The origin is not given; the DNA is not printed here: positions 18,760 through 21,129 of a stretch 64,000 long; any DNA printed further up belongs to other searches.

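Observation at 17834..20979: Porin-cytochrome trans-outer-membrane conduit: monoheme cyt c + 8-heme periplasmic cyt + 689-aa porin, with no extracellular cytochrome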

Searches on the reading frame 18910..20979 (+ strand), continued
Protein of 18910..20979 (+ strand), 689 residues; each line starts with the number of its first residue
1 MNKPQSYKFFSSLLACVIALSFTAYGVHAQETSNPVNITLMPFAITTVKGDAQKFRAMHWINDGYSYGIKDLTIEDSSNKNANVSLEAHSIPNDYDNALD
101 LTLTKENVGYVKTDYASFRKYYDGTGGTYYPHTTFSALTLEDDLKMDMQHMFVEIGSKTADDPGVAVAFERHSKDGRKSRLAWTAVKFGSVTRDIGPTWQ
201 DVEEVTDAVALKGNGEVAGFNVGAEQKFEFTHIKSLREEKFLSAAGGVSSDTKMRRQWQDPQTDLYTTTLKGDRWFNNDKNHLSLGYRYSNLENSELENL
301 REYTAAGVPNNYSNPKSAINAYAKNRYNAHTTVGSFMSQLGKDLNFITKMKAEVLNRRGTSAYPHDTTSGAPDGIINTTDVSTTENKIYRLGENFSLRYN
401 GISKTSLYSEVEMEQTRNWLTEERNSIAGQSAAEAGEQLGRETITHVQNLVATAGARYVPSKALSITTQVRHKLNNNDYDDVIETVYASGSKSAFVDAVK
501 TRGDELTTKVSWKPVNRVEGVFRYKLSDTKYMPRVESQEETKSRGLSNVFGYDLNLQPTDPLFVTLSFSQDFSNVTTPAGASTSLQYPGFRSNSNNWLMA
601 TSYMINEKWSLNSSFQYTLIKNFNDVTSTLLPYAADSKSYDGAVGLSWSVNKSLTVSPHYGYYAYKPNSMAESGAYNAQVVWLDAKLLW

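Call 57: search_protein_families(library=pfam, proteins=[L023:1853-3262:+, L016:7563-8783:+, L016:8696-9952:+, L038:1680-4088:+, L037:8693-9211:+], max_evalue=0.001)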
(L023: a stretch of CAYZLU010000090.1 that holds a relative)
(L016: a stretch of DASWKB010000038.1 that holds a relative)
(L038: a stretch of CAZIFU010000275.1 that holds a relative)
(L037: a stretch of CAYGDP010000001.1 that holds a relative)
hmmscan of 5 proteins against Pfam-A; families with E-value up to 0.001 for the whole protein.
L023:1853-3262:+ (470 aa): 6 families
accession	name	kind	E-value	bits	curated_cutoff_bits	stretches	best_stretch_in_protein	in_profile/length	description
PF05201.20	GlutR_N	-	2.5e-42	144.7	27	1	17-167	1-151/151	Glutamyl-tRNAGlu reductase, N-terminal domain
PF01488.26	Shikimate_DH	-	1.8e-37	128.9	24.3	1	183-317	2-138/138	Shikimate / quinate 5-dehydrogenase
PF03807.23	F420_oxidored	-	0.00013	23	21.6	1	196-238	2-45/94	NADP oxidoreductase coenzyme F420-dependent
PF02826.25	2-Hacid_dh_C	-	0.0003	20.7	25.1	1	187-259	30-97/178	D-isomer specific 2-hydroxyacid dehydrogenase, NAD binding domain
PF01408.29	GFO_IDH_MocA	-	0.00042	21.4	24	1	195-274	2-84/120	Oxidoreductase family, NAD-binding Rossmann fold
PF03435.24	Sacchrp_dh_NADP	-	0.00075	20.3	25.1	0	196-240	1-46/129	Saccharopine dehydrogenase NADP binding domain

L016:7563-8783:+ (407 aa): 1 family
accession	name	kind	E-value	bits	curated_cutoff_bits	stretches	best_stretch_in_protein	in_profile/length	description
PF18884.5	TSP3_bac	-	0.00029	21.1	25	1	376-397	1-22/22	Bacterial TSP3 repeat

L016:8696-9952:+ (419 aa): 6 families
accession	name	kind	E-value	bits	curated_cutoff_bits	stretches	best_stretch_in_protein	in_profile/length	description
PF09699.15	Paired_CXXCH_1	-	9.5e-20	70.5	20.6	2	343-379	1-38/41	Doubled CXXCH motif (Paired_CXXCH_1)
PF14522.11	Cytochrome_C7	-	2.7e-08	34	24.8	0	222-307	3-67/67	Cytochrome c7 and related cytochrome c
PF22113.1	Mtrc-MtrF_II-IV_dom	-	7.9e-08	32.5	30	0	205-252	117-167/176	Outer membrane cytochrome MtrC/MtrF-like, domains II/IV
PF22678.1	Cytochrom_c_NrfB-like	-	1e-05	26.3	27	0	268-312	28-71/89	Cytochrome c-type protein NrfB-like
PF18884.5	TSP3_bac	-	4.1e-05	23.8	25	1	138-159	1-22/22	Bacterial TSP3 repeat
PF14537.11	Cytochrom_c3_2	-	4.7e-05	24.2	25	0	343-380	2-36/79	Cytochrome c3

L038:1680-4088:+ (802 aa): 1 family
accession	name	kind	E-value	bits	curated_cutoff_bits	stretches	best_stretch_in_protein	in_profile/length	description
PF07635.16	PSCyt1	-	1.3e-13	51.7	22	1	65-122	1-58/59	Planctomycete cytochrome C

L037:8693-9211:+ (172 aa): 2 families
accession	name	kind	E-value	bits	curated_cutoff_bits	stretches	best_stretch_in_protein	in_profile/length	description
PF00034.26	Cytochrom_C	-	1.1e-12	49.5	21.3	1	74-155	2-89/90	Cytochrome c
PF13442.11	Cytochrome_CBB3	-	3.2e-12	47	27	1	73-152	3-68/68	Cytochrome C oxidase, cbb3-type, subunit III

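Call 72: list_cluster_members(proteins=[P0001, P0181, P0003, P0005])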
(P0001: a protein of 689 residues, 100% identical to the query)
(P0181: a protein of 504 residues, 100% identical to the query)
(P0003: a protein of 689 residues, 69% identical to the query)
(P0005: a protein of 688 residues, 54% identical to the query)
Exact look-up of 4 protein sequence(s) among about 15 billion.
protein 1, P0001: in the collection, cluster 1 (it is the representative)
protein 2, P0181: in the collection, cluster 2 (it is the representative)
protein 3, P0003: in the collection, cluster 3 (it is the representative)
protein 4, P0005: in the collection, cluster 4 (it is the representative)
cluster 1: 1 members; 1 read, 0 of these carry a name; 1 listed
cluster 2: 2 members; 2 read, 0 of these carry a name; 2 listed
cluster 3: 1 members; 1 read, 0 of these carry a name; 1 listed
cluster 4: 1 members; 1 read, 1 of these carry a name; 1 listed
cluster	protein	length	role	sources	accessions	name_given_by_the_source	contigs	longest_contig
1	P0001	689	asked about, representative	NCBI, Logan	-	-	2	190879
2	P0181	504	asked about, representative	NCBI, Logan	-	-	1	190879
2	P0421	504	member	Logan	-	-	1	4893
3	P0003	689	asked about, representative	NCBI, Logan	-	-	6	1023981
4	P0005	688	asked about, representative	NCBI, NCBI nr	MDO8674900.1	MAG: hypothetical protein Q7K71_02125 [Candidatus Omnitrophota bacterium] | hypothetical protein [Candidatus Omnitrophota bacterium]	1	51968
